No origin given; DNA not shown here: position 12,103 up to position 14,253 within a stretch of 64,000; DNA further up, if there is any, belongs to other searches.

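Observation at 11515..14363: Unusual redox module: Cys-rich protein, Grx-FTR-like fusion with a huge membrane-anchored C-terminal domain, and a ferredoxin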

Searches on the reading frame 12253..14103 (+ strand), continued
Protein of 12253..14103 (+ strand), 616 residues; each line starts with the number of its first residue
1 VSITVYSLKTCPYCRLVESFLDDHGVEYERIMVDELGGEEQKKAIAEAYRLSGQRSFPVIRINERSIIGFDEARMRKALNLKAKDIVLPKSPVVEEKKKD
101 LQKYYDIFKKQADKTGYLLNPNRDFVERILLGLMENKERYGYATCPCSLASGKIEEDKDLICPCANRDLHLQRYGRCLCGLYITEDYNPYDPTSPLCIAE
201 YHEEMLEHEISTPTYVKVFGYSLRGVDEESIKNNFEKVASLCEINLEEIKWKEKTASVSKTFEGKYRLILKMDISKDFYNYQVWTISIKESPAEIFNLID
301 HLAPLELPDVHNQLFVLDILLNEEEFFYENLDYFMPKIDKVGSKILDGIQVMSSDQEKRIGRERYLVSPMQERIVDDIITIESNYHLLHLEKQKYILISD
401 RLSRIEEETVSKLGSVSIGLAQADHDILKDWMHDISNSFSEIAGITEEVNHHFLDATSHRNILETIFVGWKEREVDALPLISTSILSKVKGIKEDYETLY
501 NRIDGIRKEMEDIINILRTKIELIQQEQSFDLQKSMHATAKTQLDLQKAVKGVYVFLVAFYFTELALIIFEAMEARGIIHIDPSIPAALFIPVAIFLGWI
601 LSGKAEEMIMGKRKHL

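Call 29: fold_search(model_id=the predicted structure, library=pdb)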
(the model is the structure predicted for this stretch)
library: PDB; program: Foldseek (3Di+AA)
matches with E <= 10: 1246; with E <= 0.001: 14
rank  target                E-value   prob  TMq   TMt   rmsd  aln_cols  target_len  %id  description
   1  7pwe_B                9.4e-09  1.00  0.11  0.33  14.0       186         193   32  Crystal structure of the glutaredoxin/ferredoxin disulfide reductase fusion protein from Desulfotalea psychrophila Lsv (released 2022-10-05)
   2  7pwe_A                4.3e-08  1.00  0.11  0.33  13.9       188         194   32  Crystal structure of the glutaredoxin/ferredoxin disulfide reductase fusion protein from Desulfotalea psychrophila Lsv (released 2022-10-05)
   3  8ts1_A                2.1e-04  1.00  0.19  0.34  17.3       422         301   11  Cryo-EM structure of human MRS2 with Mg2+ (released 2024-08-14)
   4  8tmd_E                3.1e-04  0.98  0.15  0.24  20.9       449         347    9  Cryo-EM structure of CorA in complex with conformation-specific synthetic antibody C18 and 100 uM MgCl2, State MG0.1-1 (released 2025-02-12)
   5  8tul_A                3.1e-04  0.98  0.14  0.23  18.5       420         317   13  Cryo-EM structure of the human MRS2 magnesium channel under Mg2+ condition (released 2023-09-13)
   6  8tmc_C                3.9e-04  0.97  0.15  0.23  21.3       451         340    8  Cryo-EM structure of CorA in complex with conformation-specific synthetic antibody C12 and 20 mM MgCl2, State MG20-2 (released 2025-02-12)
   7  5jtg_B                5.0e-04  0.98  0.16  0.25  19.1       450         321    8  Crystal structure of Thermotoga maritima mutant D89K/D253K (released 2017-01-25)
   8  8tmc_A                5.0e-04  0.98  0.15  0.24  21.4       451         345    8  Cryo-EM structure of CorA in complex with conformation-specific synthetic antibody C12 and 20 mM MgCl2, State MG20-2 (released 2025-02-12)
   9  8tmj_D                6.2e-04  0.93  0.12  0.19  19.6       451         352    9  Cryo-EM structure of CorA in complex with conformation-specific synthetic antibody C18 and 100 uM MgCl2, State MG0.1-2 (released 2025-02-12)
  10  5jtg_E                6.5e-04  0.97  0.15  0.25  20.1       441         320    8  Crystal structure of Thermotoga maritima mutant D89K/D253K (released 2017-01-25)
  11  8q8p_A                7.2e-04  0.90  0.13  0.20  18.3       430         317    8  Cryo-EM structure of the magnesium channel CtMrs2 in the closed state (released 2024-11-27)
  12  8tmi_E                7.6e-04  0.96  0.15  0.23  21.1       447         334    8  Cryo-EM structure of CorA in complex with conformation-specific synthetic antibody C18 and 100 uM MgCl2, State MG0.1-2 (released 2025-02-12)
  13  8tmn_E                8.5e-04  0.96  0.16  0.24  22.6       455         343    8  Cryo-EM structure of magnesium depleted CorA in complex with conformation-specific synthetic antibody C18, State MGD-1 (released 2025-02-12)
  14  4i0u_D                9.9e-04  0.97  0.16  0.25  18.5       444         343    9  Improved structure of Thermotoga maritima CorA at 2.7 A resolution (released 2013-03-06)
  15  4tpu                  1.0e-03  1.00  0.11  0.35  17.4       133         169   33  CRYSTAL STRUCTURE OF FERREDOXIN-DEPENDENT DISULFIDE REDUCTASE FROM METHANOSARCINA ACETIVORANS (released 2015-05-13)
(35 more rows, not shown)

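Call 45: search_protein_families(library=pfam, proteins=[L004:9886-10098:+, L004:10091-10450:+, L004:10463-10609:+, L004:7570-8004:+, L001:7090-7833:+, L006:3795-4007:+], max_evalue=0.1)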
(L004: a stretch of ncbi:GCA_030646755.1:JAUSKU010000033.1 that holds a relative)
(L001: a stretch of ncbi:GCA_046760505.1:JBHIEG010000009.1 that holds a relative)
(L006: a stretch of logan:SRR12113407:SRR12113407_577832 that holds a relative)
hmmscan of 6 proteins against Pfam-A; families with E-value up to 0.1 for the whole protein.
L004:9886-10098:+ (70 aa): 4 families
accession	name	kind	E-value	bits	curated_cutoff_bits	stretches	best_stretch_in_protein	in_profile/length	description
PF05974.18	DUF892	-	0.005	17.3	23.7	1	8-68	7-67/159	Domain of unknown function (DUF892)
PF00210.30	Ferritin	-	0.022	15.1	24.5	1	8-64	82-141/142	Ferritin-like domain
PF02915.23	Rubrerythrin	-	0.03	15.2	22.8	1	9-67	1-61/137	Rubrerythrin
PF15523.11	Ntox16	-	0.096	13.4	25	1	21-61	38-78/85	Novel toxin 16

L004:10091-10450:+ (119 aa): 6 families
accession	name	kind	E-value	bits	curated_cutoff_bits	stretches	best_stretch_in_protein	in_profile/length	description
PF02915.23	Rubrerythrin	-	1.4e-06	29.2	22.8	1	13-70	2-61/137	Rubrerythrin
PF00210.30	Ferritin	-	0.0054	17.1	24.5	1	7-65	78-139/142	Ferritin-like domain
PF21349.2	RUBY_RBDX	-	0.031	14.2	26.5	0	96-105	2-11/30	Rubrerythrin, rubredoxin-like domain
PF17283.8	Zn_ribbon_SprT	-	0.038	14.5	28.1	1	74-101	5-31/38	SprT-like zinc ribbon domain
PF13668.12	Ferritin_2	-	0.065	13.8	24.7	1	26-68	27-65/138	Ferritin-like domain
PF21344.3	Zn_ribbon_LysW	-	0.088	12.9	27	0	76-101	3-28/46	Alpha-aminoadipate carrier protein LysW-like, globular domain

L004:10463-10609:+ (48 aa): 36 families (the best 25 are shown)
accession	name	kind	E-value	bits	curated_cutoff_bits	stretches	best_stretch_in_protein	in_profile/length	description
PF21344.3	Zn_ribbon_LysW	-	8.1e-09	35.4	27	1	5-39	2-36/46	Alpha-aminoadipate carrier protein LysW-like, globular domain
PF03604.18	Zn_ribbon_RPAB4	-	2.1e-05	24.6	24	1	5-34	2-27/32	DNA directed RNA polymerase, 7 kDa subunit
PF24463.1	DUF7577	-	0.00019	21.4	28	0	3-12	2-11/27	Domain of unknown function (DUF7577)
PF13240.11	Zn_Ribbon_1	-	0.00029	21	25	0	26-34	15-23/23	zinc-ribbon domain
PF14354.12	Lar_restr_allev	-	0.00037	21.1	28.6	1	6-39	6-42/58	Restriction alleviation protein Lar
PF07503.17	zf-HYPF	-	0.00044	20.4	23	0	25-37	22-34/34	HypF finger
PF08271.17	Zn_Ribbon_TF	-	0.00044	20.2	29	1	5-45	2-42/43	TFIIB zinc-binding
PF14446.12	Prok-RING_1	-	0.0014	19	29.1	1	4-32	5-28/54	Prokaryotic RING finger family 1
PF14471.11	DUF4428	-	0.0024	18.1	27.8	1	5-38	1-31/51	Domain of unknown function (DUF4428)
PF11781.13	Zn_ribbon_RRN7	-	0.0031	17.5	27.1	0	2-12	3-13/32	Zinc-finger of RNA-polymerase I-specific TFIIB, Rrn7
PF13248.11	Zn_ribbon_3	-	0.005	16.7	27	0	25-34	17-26/26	zinc-ribbon domain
PF14803.11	Zn_ribbon_Nudix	-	0.0072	16.7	25.6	0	6-16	3-13/34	Nudix N-terminal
PF01396.24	Zn_ribbon_Top1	-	0.0072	16.5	32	0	25-36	2-13/39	Topoisomerase DNA binding C4 zinc finger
PF12773.13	DZR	-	0.0089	16.6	27.3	0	6-34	15-34/45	Double zinc ribbon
PF22289.1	DmmA-like_C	-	0.012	16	27.4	1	4-34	2-28/44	Dimethylamine monooxygenase subunit DmmA-like, C-terminal domain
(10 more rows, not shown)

L004:7570-8004:+ (144 aa): 7 families
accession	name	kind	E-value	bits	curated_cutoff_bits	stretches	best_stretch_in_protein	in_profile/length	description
PF01475.25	FUR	-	5.8e-32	110.8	23.1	1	10-125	4-121/121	Ferric uptake regulator family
PF24441.1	DUF7560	-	0.0068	16.5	27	1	82-103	2-23/44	Family of unknown function (DUF7560)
PF05348.16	UMP1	-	0.052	14.1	26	0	74-114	29-69/118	Proteasome maturation factor UMP1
PF25745.1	Phage_GP58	-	0.056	13.7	27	0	87-97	10-20/35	Bacteriophage GP58 protein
PF24042.1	DUF7351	-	0.079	13.2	31.2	0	81-142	17-83/177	Domain of unknown function (DUF7351)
PF03551.20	PadR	-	0.08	13.4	27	0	20-65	2-48/75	Transcriptional regulator PadR-like family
PF05191.20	ADK_lid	-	0.096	13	26.6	0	88-103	4-20/36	Adenylate kinase, active site lid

L001:7090-7833:+ (247 aa): 2 families
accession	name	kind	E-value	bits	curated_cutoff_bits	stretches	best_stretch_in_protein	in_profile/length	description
PF01978.25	TrmB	-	6.2e-19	68.1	25.6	1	9-73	3-67/68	Sugar-specific transcriptional regulator TrmB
PF07381.18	EarA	-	0.0087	16.3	22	0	45-79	52-88/90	EarA-like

L006:3795-4007:+ (70 aa): 7 families
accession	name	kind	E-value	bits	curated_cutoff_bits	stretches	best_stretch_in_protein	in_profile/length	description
PF02915.23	Rubrerythrin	-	0.00048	20.9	22.8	1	9-65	1-59/137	Rubrerythrin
PF09537.16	DUF2383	-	0.0011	19.5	30.8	1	9-57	4-52/111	Domain of unknown function (DUF2383)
PF00210.30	Ferritin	-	0.0011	19.4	24.5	1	7-63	81-140/142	Ferritin-like domain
PF13668.12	Ferritin_2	-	0.0013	19.3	24.7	1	3-60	80-137/138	Ferritin-like domain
PF22277.2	EncFtn-like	-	0.012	15.8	27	1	13-53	21-61/85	EncFtn-like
PF07875.18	Coat_F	-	0.022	15.4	25.7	1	6-55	1-50/63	Coat F domain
PF03232.19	COQ7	-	0.087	12.9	23.5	0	21-62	17-59/169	Ubiquinone biosynthesis protein COQ7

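Call 47: search_protein_families(library=ncbifam, proteins=[L004:7570-8004:+, L006:1462-1872:+, L007:2413-2826:+, L001:7090-7833:+], max_evalue=0.001)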
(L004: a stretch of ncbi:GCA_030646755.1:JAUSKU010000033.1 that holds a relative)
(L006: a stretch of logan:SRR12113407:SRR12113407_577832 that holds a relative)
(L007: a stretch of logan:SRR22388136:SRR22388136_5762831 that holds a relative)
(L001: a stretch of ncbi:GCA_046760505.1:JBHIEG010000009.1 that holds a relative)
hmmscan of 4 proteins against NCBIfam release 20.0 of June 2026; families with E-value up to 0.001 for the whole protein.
L004:7570-8004:+ (144 aa): 10 families
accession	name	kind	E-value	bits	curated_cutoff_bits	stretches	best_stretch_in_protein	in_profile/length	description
NF047406.1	TransRegPerRTherm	equivalog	2.4e-33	115.1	200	1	11-134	5-128/130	manganese-dependent transcriptional regulator PerR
NF052545.1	TransRegPerRClab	equivalog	3.5e-33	114.5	180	1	13-134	16-137/138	transcriptional regulator PerR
NF051892.1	TransRegFurBacil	equivalog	2e-26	92.8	220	1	12-134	19-146/149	ferric iron uptake transcriptional regulator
NF047462.1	FUR_perox_PerRA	exception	3.9e-15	56.6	200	1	10-113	17-118/142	peroxide-responsive transcriptional repressor PerRA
NF006999.0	PRK09462.1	equivalog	1.2e-14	54.1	146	1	15-136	18-143/148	ferric iron uptake transcriptional regulator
NF051891.1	TransRegFurHelico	equivalog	1.7e-14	53.9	200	1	9-133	22-147/148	ferric iron uptake transcriptional regulator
NF045678.1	TransRegIrrA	equivalog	8.2e-14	51.7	150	1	9-99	17-108/138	iron response transcriptional regulator IrrA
NF045677.1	FeRespRegIrr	equivalog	1.5e-12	47.7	170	1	10-99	9-99/127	Fur family transcriptional regulator Irr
NF008646.0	PRK11639.1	equivalog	7.1e-11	42.1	167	1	10-135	22-150/171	zinc uptake transcriptional repressor Zur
NF047461.1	FUR_perox_PerRB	exception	2e-10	40.7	250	1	6-101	22-118/143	peroxide-responsive transcriptional repressor PerRB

L006:1462-1872:+ (136 aa): 10 families
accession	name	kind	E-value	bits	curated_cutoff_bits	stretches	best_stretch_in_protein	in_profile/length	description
NF052545.1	TransRegPerRClab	equivalog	7.5e-32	110.2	180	1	7-132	11-136/138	transcriptional regulator PerR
NF047406.1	TransRegPerRTherm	equivalog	2.5e-30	105.4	200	1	10-133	5-128/130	manganese-dependent transcriptional regulator PerR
NF051892.1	TransRegFurBacil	equivalog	5e-25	88.3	220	1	7-134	15-147/149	ferric iron uptake transcriptional regulator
NF051891.1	TransRegFurHelico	equivalog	5.6e-16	58.7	200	1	7-132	21-147/148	ferric iron uptake transcriptional regulator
NF047462.1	FUR_perox_PerRA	exception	1.1e-13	51.9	200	1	2-103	10-111/142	peroxide-responsive transcriptional repressor PerRA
NF045678.1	TransRegIrrA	equivalog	2e-12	47.2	150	1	7-98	16-108/138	iron response transcriptional regulator IrrA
NF045677.1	FeRespRegIrr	equivalog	1.3e-11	44.7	170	1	7-98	7-99/127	Fur family transcriptional regulator Irr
NF006999.0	PRK09462.1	equivalog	1.1e-09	38.1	146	1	9-133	13-139/148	ferric iron uptake transcriptional regulator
NF047461.1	FUR_perox_PerRB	exception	3.7e-09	36.6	250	1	11-112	28-129/143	peroxide-responsive transcriptional repressor PerRB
NF008646.0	PRK11639.1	equivalog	4.8e-08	32.9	167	1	3-135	16-151/171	zinc uptake transcriptional repressor Zur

L007:2413-2826:+ (137 aa): 10 families
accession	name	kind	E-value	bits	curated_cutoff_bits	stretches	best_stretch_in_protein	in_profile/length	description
NF047406.1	TransRegPerRTherm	equivalog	2.7e-34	118.2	200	1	12-135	5-128/130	manganese-dependent transcriptional regulator PerR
NF052545.1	TransRegPerRClab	equivalog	7.3e-33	113.5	180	1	12-136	14-138/138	transcriptional regulator PerR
NF051892.1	TransRegFurBacil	equivalog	4.2e-28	98.3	220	1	4-135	10-146/149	ferric iron uptake transcriptional regulator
NF051891.1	TransRegFurHelico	equivalog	1e-16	61.2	200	1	5-134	17-147/148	ferric iron uptake transcriptional regulator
NF006999.0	PRK09462.1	equivalog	2.9e-15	56.1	146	1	7-134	9-140/148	ferric iron uptake transcriptional regulator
NF047462.1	FUR_perox_PerRA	exception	5.9e-15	56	200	1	2-114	7-118/142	peroxide-responsive transcriptional repressor PerRA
NF045678.1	TransRegIrrA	equivalog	1e-12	48.1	150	1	4-100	11-108/138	iron response transcriptional regulator IrrA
NF045677.1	FeRespRegIrr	equivalog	8.5e-12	45.3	170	1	6-100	4-99/127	Fur family transcriptional regulator Irr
NF008646.0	PRK11639.1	equivalog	1.1e-10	41.5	167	1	11-134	22-148/171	zinc uptake transcriptional repressor Zur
NF047461.1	FUR_perox_PerRB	exception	4.4e-10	39.6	250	1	13-102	28-118/143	peroxide-responsive transcriptional repressor PerRB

L001:7090-7833:+ (247 aa): 4 families
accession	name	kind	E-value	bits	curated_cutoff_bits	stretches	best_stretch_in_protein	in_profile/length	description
NF047390.1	TransRegTrmBL1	equivalog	2.4e-20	72.8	650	1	3-212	6-204/341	HTH-type sugar sensing transcriptional regulator TrmBL1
NF040851.1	tran_reg_TrmB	equivalog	4e-16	59.1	600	1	3-198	7-188/338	HTH-type sugar-sensing transcriptional regulator TrmB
NF041141.1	tran_reg_TrmBL2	equivalog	4.7e-15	55.8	530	1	10-175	14-180/264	HTH-type transcriptional regulator TrmBL2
NF047392.1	TransRegTrmBHalo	equivalog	3e-13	49.5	500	1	7-87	13-93/349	HTH-type sugar sensing transcriptional regulator TrmB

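Call 66: list_cluster_members(proteins=[P0001, P0004, P0029, P0039, P0041, P0025, P0026])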
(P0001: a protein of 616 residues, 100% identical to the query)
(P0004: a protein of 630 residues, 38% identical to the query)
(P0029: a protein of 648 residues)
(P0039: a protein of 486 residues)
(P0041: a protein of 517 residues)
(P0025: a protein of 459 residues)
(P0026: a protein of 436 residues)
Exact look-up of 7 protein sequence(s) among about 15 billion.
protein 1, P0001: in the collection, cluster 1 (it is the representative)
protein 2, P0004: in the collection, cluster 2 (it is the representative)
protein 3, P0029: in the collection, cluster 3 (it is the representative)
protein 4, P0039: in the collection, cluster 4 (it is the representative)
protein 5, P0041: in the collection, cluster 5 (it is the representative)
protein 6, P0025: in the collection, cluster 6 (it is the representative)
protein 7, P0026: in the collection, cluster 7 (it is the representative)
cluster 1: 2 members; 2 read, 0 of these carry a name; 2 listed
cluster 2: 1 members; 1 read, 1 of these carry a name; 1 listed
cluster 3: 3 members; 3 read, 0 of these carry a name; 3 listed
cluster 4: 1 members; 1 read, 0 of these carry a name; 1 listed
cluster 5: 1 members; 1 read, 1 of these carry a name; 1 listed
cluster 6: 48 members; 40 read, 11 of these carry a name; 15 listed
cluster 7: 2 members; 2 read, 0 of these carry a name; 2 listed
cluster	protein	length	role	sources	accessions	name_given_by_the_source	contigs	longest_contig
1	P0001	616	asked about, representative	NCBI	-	-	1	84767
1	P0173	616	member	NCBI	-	-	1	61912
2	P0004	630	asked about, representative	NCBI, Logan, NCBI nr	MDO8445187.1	MAG: DUF3422 family protein [Deltaproteobacteria bacterium] | DUF3422 family protein [Deltaproteobacteria bacterium]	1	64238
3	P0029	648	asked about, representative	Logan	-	-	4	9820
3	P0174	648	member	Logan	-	-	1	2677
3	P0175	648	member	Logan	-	-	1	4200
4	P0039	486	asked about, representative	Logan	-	-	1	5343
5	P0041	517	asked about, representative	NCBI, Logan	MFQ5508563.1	MAG: DUF3422 family protein [Leptospirillia bacterium]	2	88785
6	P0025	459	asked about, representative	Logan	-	-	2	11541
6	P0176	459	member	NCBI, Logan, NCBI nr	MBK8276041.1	MAG: DUF3422 family protein [Nitrospira sp.] | DUF3422 family protein [Nitrospira sp.]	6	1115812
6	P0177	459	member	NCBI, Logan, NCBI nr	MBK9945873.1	MAG: DUF3422 family protein [Nitrospira sp.] | DUF3422 family protein [Nitrospira sp.]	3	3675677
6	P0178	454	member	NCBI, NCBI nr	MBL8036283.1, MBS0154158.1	MAG: DUF3422 family protein [Nitrospira sp.] | DUF3422 family protein [Nitrospira sp.]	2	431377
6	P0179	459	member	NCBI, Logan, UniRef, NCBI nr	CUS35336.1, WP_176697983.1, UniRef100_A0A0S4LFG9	conserved hypothetical protein [Candidatus Nitrospira nitrosa] | DUF3422 domain-containing protein n=1 Tax=Candidatus Nitrospira nitrosa TaxID=1742972 ... | DUF3422 family protein [Candidatus Nitrospira nitrosa]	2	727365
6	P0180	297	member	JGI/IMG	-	uncharacterized membrane-anchored protein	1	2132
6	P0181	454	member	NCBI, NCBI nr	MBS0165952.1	MAG: DUF3422 family protein [Nitrospira sp.] | DUF3422 family protein [Nitrospira sp.]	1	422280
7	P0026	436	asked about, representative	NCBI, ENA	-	-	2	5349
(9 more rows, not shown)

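Call 70: find_encoding_contigs(protein=P0179, flank=6000, max_places=2)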
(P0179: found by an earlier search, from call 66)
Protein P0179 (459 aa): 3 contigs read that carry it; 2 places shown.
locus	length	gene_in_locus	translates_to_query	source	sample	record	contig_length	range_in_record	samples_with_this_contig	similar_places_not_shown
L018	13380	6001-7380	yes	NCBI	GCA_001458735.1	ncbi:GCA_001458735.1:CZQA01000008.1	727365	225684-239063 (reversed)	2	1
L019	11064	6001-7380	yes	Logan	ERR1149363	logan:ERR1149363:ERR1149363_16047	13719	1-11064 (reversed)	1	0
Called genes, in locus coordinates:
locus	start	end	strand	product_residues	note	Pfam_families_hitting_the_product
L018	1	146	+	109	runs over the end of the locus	-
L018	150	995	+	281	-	-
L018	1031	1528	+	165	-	PF24733:DUF7684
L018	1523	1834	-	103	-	PF12895:ANAPC3 (weak), PF14559:TPR_19 (weak), PF23914:TPR_CcmH_CycH (weak), PF13428:TPR_14 (weak), PF00515:TPR_1 (weak), PF07719:TPR_2 (weak), PF13181:TPR_8 (weak), PF14559:TPR_19, +6 more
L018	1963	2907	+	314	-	PF00850:Hist_deacetyl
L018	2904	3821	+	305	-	PF00581:Rhodanese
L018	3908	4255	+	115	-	-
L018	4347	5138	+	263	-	PF00795:CN_hydrolase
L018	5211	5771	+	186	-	PF02622:DUF179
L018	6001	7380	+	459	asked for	PF11902:DUF3422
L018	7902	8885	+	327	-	-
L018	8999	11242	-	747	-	PF04185:Phosphoesterase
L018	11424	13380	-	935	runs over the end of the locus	PF00005:ABC_tran (faint), PF02463:SMC_N (faint), PF13191:AAA_16 (faint), PF13555:AAA_29 (faint), PF20703:nSTAND1 (faint), PF13304:AAA_21 (faint), PF17760:UvrA_inter, PF17755:UvrA_DNA-bind, +1 more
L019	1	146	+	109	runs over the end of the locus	-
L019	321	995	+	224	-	-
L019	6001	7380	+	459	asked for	PF11902:DUF3422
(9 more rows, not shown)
